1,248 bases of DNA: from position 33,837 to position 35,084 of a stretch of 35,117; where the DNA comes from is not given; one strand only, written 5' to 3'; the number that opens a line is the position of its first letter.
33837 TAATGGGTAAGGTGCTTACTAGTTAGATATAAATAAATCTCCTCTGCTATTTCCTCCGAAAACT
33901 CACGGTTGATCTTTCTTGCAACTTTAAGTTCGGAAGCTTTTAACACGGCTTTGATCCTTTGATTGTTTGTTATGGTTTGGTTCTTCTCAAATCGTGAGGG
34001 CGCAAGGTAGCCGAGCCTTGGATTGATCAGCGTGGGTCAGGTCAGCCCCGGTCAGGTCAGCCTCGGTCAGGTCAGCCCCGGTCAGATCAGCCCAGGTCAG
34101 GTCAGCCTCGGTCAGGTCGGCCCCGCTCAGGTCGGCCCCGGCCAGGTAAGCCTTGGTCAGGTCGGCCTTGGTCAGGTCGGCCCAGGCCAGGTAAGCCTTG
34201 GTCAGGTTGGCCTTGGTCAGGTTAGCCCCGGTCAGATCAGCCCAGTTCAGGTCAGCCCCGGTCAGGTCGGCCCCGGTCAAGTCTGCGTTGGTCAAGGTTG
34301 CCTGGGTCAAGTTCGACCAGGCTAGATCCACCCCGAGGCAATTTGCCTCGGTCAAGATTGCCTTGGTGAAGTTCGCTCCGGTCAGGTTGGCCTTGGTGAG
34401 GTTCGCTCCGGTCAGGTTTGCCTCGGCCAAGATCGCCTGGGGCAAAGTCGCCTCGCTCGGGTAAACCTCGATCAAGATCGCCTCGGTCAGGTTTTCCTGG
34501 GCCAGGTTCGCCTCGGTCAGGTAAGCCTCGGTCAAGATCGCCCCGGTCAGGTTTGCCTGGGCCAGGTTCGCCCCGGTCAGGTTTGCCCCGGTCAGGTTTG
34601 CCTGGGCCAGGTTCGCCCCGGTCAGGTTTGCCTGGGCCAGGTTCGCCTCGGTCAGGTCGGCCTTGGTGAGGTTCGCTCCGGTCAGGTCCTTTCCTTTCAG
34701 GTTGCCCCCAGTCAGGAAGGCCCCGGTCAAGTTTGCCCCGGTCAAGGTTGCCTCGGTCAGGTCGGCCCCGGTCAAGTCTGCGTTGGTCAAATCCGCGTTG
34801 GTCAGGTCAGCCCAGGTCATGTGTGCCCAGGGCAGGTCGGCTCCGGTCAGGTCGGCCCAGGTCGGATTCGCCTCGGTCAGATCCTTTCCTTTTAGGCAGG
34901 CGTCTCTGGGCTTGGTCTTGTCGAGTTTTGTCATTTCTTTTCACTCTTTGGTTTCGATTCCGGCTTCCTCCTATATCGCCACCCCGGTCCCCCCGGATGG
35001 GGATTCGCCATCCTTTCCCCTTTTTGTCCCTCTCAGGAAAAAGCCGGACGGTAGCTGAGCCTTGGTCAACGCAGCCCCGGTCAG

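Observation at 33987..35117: Two tandem pentapeptide-repeat genes in a phage: candidate DNA-mimic anti-defence or topoisomerase-modulating module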

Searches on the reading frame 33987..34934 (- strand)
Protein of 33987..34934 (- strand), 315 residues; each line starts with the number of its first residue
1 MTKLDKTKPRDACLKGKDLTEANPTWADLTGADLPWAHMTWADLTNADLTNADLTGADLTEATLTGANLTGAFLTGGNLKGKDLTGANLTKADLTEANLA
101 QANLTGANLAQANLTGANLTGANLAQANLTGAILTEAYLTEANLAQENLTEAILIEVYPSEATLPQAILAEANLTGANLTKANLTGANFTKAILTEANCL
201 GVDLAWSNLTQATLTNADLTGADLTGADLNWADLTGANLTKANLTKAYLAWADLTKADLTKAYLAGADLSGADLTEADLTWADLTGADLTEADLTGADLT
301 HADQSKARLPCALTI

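Call 8: search_protein_families(library=pfam, proteins=[window:33987-34934:-], max_evalue=0.01)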
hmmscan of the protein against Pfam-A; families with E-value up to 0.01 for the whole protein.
window:33987-34934:- (315 aa): 5 families
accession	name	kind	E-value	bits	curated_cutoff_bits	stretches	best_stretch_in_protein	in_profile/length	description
PF00805.28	Pentapeptide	-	7.1e-105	342.3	20.2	11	83-121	2-40/40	Pentapeptide repeats (8 copies)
PF13599.13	Pentapeptide_4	-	1.8e-31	108.4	38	5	83-146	12-75/78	Pentapeptide repeat region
PF13576.12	Pentapeptide_3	-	5.6e-27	94.1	27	3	101-128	3-32/48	Pentapeptide repeats (9 copies)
PF25296.1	Decapeptide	-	4.1e-09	36.6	45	0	235-300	8-73/74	Decapeptide repeat region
PF05264.16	CfAFP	-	0.0017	18.8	25.9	0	154-222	39-107/137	Choristoneura fumiferana antifreeze protein (CfAFP)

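Call 9: search_protein_families(library=phrogs, proteins=[window:33987-34934:-], max_evalue=0.01)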
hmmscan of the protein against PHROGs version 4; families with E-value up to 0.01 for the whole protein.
window:33987-34934:- (315 aa): 12 families
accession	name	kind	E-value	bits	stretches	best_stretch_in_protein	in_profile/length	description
phrog_7713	-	unknown function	7.2e-64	213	8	42-85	30-73/103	-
phrog_31265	-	unknown function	7.3e-60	204.1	4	10-122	42-149/264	-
phrog_923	-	unknown function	4.1e-46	158.2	3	207-306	792-888/990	-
phrog_12514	-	unknown function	2.2e-45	156.3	5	42-157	134-249/287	-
phrog_15350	-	unknown function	2.2e-44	153.1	3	152-302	110-269/494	-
phrog_30240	-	unknown function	4e-27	96.1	3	3-145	119-256/438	-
phrog_31567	-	unknown function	2.3e-18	67.6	0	261-293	42-74/151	-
phrog_28766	-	tail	3.2e-11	43.3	2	85-152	142-214/472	tail fiber protein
phrog_37032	-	unknown function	7.4e-11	42.9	0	212-235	8-29/110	-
phrog_7653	-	unknown function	1.7e-10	40.9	1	50-181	188-311/782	-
phrog_29553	-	unknown function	2.1e-06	28.4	0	205-226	13-34/63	-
phrog_14525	-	unknown function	0.0019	19.6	0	38-99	7-65/89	-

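Call 14: find_encoding_contigs(protein=window:33987-34934:-, flank=10000, max_places=6)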
Protein window:33987-34934:- (315 aa): 1 contig read that carries it; 1 place shown.
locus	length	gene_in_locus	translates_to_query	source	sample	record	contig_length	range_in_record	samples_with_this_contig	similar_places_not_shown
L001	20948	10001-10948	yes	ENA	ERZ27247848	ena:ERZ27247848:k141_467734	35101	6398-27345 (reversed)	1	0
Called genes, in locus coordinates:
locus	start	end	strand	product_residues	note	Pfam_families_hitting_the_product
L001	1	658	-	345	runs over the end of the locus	PF00959:Phage_lysozyme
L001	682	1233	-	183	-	-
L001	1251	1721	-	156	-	-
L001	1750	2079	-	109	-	-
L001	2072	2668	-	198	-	-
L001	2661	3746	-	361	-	-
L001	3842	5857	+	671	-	PF09250:Prim-Pol, PF13481:AAA_25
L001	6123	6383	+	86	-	PF01381:HTH_3, PF12844:HTH_19 (weak), PF13443:HTH_26, PF13560:HTH_31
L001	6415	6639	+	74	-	PF12844:HTH_19 (weak), PF01381:HTH_3 (weak)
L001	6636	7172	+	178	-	-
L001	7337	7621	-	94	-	-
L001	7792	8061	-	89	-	PF13560:HTH_31 (weak), PF01381:HTH_3 (weak)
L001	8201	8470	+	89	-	-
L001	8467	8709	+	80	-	-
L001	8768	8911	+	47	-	-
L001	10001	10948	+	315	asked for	-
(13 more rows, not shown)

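Call 50: search_solved_structures(query=window:33987-34934:-, max_evalue=0.00001)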
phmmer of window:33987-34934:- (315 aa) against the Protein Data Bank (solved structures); distinct sequences matched with E-value up to 0.00001: 27.
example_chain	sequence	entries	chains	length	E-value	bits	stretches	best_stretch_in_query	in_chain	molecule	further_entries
4yfo_A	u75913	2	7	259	8.7e-38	133.6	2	57-153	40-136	beta1_ex1 | 6beta1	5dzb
4yc5_A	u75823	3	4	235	1.5e-33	119.7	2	57-154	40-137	beta1 | beta1 protein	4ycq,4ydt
4yei_A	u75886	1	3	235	3.6e-33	118.4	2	57-153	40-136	beta1mut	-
5dqa_A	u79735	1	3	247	1.9e-30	109.5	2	57-145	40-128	t3284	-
5dns_A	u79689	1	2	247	4.8e-30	108.2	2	57-146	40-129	t1428 beta1 loop design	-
5dn0_A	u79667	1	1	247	6.5e-30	107.7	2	57-147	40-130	beta1 t1555 loop variant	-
5di5_A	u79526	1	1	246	1.5e-29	106.6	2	57-145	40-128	beta1 t801 loop variant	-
3du1_X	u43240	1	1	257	2.1e-29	106.1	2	167-302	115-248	All3740 protein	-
5dra_A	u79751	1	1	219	8.2e-28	100.9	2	57-153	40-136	3beta1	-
2j8k_A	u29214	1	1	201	3.4e-24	89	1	38-186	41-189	NP275-NP276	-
3n90_A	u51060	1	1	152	4.6e-15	59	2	42-100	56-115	Thylakoid lumenal 15 kDa protein 1, chloroplastic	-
2o6w_A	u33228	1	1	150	8.2e-15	58.2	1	47-131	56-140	Repeat Five Residue (Rfr) protein or pentapeptide repeat protein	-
6omx_A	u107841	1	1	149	9.8e-14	54.7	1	135-244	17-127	Alr5209 protein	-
2j8i_A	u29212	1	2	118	3.1e-11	46.4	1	68-142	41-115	NP275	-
7muc_AG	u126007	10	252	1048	2.2e-10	43.7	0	42-306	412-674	IcmE protein | IcmE (DotG)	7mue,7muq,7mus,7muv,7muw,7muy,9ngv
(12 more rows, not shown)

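Call 51: search_protein_families(library=ncbifam, proteins=[window:33987-34934:-], max_evalue=0.001)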
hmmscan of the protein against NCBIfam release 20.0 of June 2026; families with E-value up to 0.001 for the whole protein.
window:33987-34934:- (315 aa): 18 families
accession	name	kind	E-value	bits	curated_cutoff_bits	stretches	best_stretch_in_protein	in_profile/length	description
NF047416.1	penta_HetL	equivalog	1.9e-72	243.3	260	3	139-302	50-216/218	heterocyst differentiation pentapeptide repeat protein HetL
NF052603.1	penta_Alr5209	equivalog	1.6e-59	199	125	5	16-94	17-95/113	Alr5209 family pentapeptide repeat protein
NF011743.0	PRK15196.1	equivalog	8.1e-56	189.4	354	3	112-264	162-314/350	type III secretion system effector PipB2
NF011744.0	PRK15197.1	equivalog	5.4e-45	153.8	274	4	74-163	156-245/291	SPI-2 type III secretion system effector PipB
NF033086.2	penta_rpt_Qnr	equivalog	1.3e-26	93.6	240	2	43-226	11-195/211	Qnr family pentapeptide repeat protein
NF000071.4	penta_rpt_QnrA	exception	1.2e-23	84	450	3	111-235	66-190/218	QnrA family quinolone resistance pentapeptide repeat protein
NF000349.1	mfpA_AE000516.2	equivalog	1.2e-21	77.3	360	3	78-139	93-154/183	pentapeptide repeat protein MfpA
NF038182.1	penta_rpt_SmQnr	exception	1.4e-21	77.3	460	3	71-154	114-197/215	SmQnr family pentapeptide repeat protein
NF012152.0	penta_rpt_QnrC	exception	4e-21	76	500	2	15-195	14-195/221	QnrC family quinolone resistance pentapeptide repeat protein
NF033375.2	penta_rpt_QnrE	exception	4.2e-21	75.9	480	3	38-225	14-197/214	QnrE family quinolone resistance pentapeptide repeat protein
NF000421.1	penta_rpt_QnrVC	exception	7.9e-21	75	460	2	42-224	16-199/218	QnrVC family quinolone resistance pentapeptide repeat protein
NF000056.3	penta_rpt_QnrS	exception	7.7e-19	68.2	460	2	38-188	37-188/218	QnrS family quinolone resistance pentapeptide repeat protein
NF000420.1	penta_rpt_QnrB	exception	2.7e-18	66.8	460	3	168-259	105-191/214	QnrB family quinolone resistance pentapeptide repeat protein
NF000139.2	penta_rpt_QnrD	exception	1.2e-17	64.6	425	3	44-155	20-132/214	QnrD family quinolone resistance pentapeptide repeat protein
NF012151.0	penta_rpt_QnrAS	exception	6.1e-17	62.4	490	2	73-227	48-197/218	QnrAS family quinolone resistance pentapeptide repeat protein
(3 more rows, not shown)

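Call 52: search_protein_families(library=padloc, proteins=[window:33987-34934:-], max_evalue=0.001)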
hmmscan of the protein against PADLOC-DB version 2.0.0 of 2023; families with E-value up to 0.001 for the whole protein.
window:33987-34934:- (315 aa): 0 families

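Call 54: predict_structure(protein=window:33987-34934:-)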
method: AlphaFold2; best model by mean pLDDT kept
length: 315 residues; sequences in the alignment: 1
mean_pLDDT: 76.5   pTM: 0.68
mean pLDDT of the five models: 76.5, 73.2, 68.6, 65.6, 53.6
residues with pLDDT >= 90: 18; 70-90: 229; 50-70: 46; < 50: 22
segments of 3 or more residues with pLDDT < 50: 1-17, 161-165
pLDDT, mean of each block of 10 residues (from residue 1): 42 47 63 71 77 79 80 75 76 83 82 83 78 78 68 64 50 77 75 81 81 85 87 88 87 89 88 89 89 87 82 56
secondary structure, 60 per line:
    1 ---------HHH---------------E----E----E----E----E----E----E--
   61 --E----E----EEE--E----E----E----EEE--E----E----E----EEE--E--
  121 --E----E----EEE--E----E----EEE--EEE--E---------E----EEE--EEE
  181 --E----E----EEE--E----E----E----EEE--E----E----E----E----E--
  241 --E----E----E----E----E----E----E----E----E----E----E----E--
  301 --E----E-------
elements in order: E73-75 E93-95 E113-115 E133-135 E148-150 E153-155 E173-175 E178-180 E193-195 E213-215

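Call 57: fold_search(model_id=the predicted structure, library=pdb)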
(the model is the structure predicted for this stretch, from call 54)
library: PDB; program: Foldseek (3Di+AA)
matches with E <= 10: 789; with E <= 0.001: 69
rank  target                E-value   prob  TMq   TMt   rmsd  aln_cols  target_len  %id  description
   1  3du1                  1.0e-14  1.00  0.21  0.27  12.1       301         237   29  The 2.0 Angstrom Resolution Crystal Structure of HetL, a Pentapeptide Repeat Protein involved in Heterocyst Differentiat (released 2008-11-11)
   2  4yfo                  2.9e-12  1.00  0.26  0.33   9.9       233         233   43  beta1_ex1 (released 2016-03-16)
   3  5dqa_C                4.3e-12  1.00  0.34  0.47   8.8       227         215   41  t3284 loop variant of beta1 (released 2016-08-31)
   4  4yc5                  5.9e-12  1.00  0.24  0.35  12.4       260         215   38  Beta1 synthetic solenoid protein (released 2016-03-09)
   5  5dqa_A                6.5e-12  1.00  0.33  0.45   8.9       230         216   40  t3284 loop variant of beta1 (released 2016-08-31)
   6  4yei_A                1.1e-11  1.00  0.33  0.46   8.9       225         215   41  Beta1mut synthetic solenoid protein (released 2016-03-09)
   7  5dns_A                1.9e-11  1.00  0.23  0.31  12.5       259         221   38  t1428 loop variant in P3221 (released 2016-09-28)
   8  4ycq                  1.6e-10  1.00  0.19  0.31  11.9       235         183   36  Beta1 synthetic solenoid protein (released 2016-03-09)
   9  5dn0                  1.9e-10  1.00  0.21  0.26  12.2       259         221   35  t1555 loop variant (released 2016-08-31)
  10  5di5                  3.6e-10  1.00  0.13  0.21  14.4       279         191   32  beta1 t801 loop variant in P3221 (released 2016-08-31)
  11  5dns_B                6.2e-10  1.00  0.22  0.28  10.1       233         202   38  t1428 loop variant in P3221 (released 2016-09-28)
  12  2j8k                  6.8e-10  1.00  0.19  0.32  13.9       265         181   28  Structure of the fusion of NP275 and NP276, pentapeptide repeat proteins from Nostoc punctiforme (released 2006-12-07)
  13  2xtw_B                5.9e-08  1.00  0.17  0.21  13.4       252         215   18  Structure of QnrB1 (Full length), a plasmid-mediated fluoroquinolone resistance protein (released 2010-10-20)
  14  5dra                  6.7e-08  1.00  0.18  0.28  10.4       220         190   36  t3284 loop variant of beta1 (released 2016-08-31)
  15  2xty_A                8.8e-08  1.00  0.25  0.36  12.2       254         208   18  Structure of QnrB1 (R167E-Trypsin Treated), a plasmid-mediated fluoroquinolone resistance protein (released 2010-10-27)
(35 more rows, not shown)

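Call 65: fold_search(model_id=the predicted structure, library=viral)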
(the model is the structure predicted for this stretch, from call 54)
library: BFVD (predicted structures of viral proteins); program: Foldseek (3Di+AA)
matches with E <= 10: 1085; with E <= 0.001: 80
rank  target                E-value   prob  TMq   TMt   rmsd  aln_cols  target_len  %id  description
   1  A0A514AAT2            1.5e-19  1.00  0.24  0.23  11.6       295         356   43  (no name in the UniProt tables at hand)
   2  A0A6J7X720            1.5e-15  1.00  0.21  0.20  12.8       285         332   35  Pentapeptide repeat [uncultured Caudovirales phage]
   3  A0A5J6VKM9            4.3e-13  1.00  0.47  0.15  15.8       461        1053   20  Pentapeptide repeat protein [Megaviridae environmental sample]
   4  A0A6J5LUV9            4.9e-11  1.00  0.18  0.19  13.5       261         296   26  COG1357 Pentapeptide repeats containing protein [uncultured Caudovirales phage]
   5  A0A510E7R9            1.3e-09  1.00  0.14  0.18  11.7       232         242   33  (no name in the UniProt tables at hand)
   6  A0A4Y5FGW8            1.5e-09  1.00  0.41  0.85   0.7       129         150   43  (no name in the UniProt tables at hand)
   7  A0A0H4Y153            1.7e-09  1.00  0.25  0.21  13.2       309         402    9  Uncharacterized protein [Salmon gill poxvirus]
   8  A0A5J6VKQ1            2.0e-09  1.00  0.28  0.18  12.5       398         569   13  Pentapeptide repeat protein [Megaviridae environmental sample]
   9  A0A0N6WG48            2.1e-09  1.00  0.31  0.22   8.7       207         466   20  (no name in the UniProt tables at hand)
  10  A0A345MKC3            5.3e-09  1.00  0.19  0.33  11.3       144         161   44  Repeat five residue protein [Eggerthella phage PMBT5]
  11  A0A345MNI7            4.5e-08  1.00  0.33  0.56   5.7       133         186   33  (no name in the UniProt tables at hand)
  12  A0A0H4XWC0            1.2e-07  1.00  0.32  0.24  12.1       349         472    8  Uncharacterized protein [Salmon gill poxvirus]
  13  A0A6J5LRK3            3.4e-07  1.00  0.17  0.33   9.7       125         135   44  Pentapeptide repeat (Fragment) [uncultured Caudovirales phage]
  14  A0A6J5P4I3            6.3e-07  1.00  0.17  0.24  10.2       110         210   49  Pentapeptide repeat [uncultured Caudovirales phage]
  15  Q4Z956                9.9e-07  1.00  0.21  0.27  12.7       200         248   18  ORF044 [Staphylococcus phage Twort (strain DSM 17442 / HER 48)]
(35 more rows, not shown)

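Call 71: search_dna_similar(query=window:33987-34934:-, collection=phages, mode=protein, max_rows=60, rows=spread)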
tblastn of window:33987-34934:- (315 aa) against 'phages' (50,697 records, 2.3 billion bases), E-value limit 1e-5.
Records with a match: 481; places in all: 3023; records where one place covers at least 80% of the query: 247.
Best place of each record, by identity: <60% 481.
By first word of the organism name: Mycobacterium 152; Rheinheimera 109; Staphylococcus 79; Listeria 31; Salmonella 19; Ralstonia 16; Corynebacterium 13; Acinetobacter 11; Caulobacter 7; Microcystis 7; and 22 more.
By host as written in the record: Rheinheimera sp. BAL341 109; Mycobacterium smegmatis mc2 155 108; Listeria monocytogenes 25; Staphylococcus aureus 24; - 21; Mycobacterium smegmatis mc#155 17; Mycobacterium smegmatis mc2155 17; Corynebacterium vitaeruminis NCIB 9291 13; and 78 more.
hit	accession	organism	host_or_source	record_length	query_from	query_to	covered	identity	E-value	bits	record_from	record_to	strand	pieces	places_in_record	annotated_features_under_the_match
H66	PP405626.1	Ralstonia phage PQ43W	Ralstonia pseudosolanacearum NdE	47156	6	309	96%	49.6%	8e-25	270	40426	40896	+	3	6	hypothetical protein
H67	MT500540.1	Listeria phage LP-HM00113468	Listeria monocytogenes HM00113468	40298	5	312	98%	45.3%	5e-17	255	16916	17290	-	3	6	hypothetical protein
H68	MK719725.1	Rheinheimera phage vB_RspM_Barba15S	Rheinheimera sp. BAL341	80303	42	313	86%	49.4%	5e-17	237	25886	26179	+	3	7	pentapeptide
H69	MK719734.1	Rheinheimera phage vB_RspM_Barba21S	Rheinheimera sp. BAL341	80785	5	312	86%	48.9%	2e-20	192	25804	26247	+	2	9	pentapeptide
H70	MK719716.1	Rheinheimera phage vB_RspM_Barba10A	Rheinheimera sp. BAL341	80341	5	313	89%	46.9%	2e-20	192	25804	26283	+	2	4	pentapeptide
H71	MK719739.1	Rheinheimera phage vB_RspM_Barba24S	Rheinheimera sp. BAL341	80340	5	313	89%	46.9%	2e-20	192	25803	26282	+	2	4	pentapeptide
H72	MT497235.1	Rheinheimera phage vB_RspM_barba_10-9H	Rheinheimera sp. BAL341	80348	5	313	89%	46.9%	2e-20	192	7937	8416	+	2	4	pentapeptide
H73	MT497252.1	Rheinheimera phage vB_RspM_barba_12-7D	Rheinheimera sp. BAL341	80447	5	313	89%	46.9%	2e-20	192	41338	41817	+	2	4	pentapeptide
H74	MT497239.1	Rheinheimera phage vB_RspM_barba_12-6A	Rheinheimera sp. BAL341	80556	5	313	89%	46.6%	3e-19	188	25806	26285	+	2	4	pentapeptide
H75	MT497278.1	Rheinheimera phage vB_RspM_barba_13-8A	Rheinheimera sp. BAL341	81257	5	313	89%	46.6%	3e-19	188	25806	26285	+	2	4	pentapeptide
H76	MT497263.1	Rheinheimera phage vB_RspM_barba_12-8F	Rheinheimera sp. BAL341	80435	5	313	88%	47.3%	4e-21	194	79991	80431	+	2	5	none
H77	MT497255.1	Rheinheimera phage vB_RspM_barba_12-7G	Rheinheimera sp. BAL341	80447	5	313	88%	47.3%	4e-21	194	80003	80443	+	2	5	none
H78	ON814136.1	Staphylococcus phage vB_SauM-V1SA22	Staphylococcus aureus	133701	19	307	92%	44.8%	2e-12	210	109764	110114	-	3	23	pentapeptide repeat family protein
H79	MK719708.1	Rheinheimera phage vB_RspM_Barba4S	Rheinheimera sp. BAL341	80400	57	310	81%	50.5%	2e-17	235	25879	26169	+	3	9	hypothetical protein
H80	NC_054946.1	Ralstonia phage Simangalove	Ralstonia pseudosolanacearum I-31 ...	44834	27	297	85%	46.8%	6e-18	179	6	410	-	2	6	none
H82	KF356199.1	Microcystis phage MaMV-DC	Microcystis aeruginosa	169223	4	312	98%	39.1%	7e-49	180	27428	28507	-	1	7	pentapeptide repeats family protein | hypothetical protein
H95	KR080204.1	Mycobacterium phage Mindy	Mycobacterium smegmatis mc2 155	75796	11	302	82%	42.4%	3e-16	158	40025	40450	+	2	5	57: pentapeptide repeat protein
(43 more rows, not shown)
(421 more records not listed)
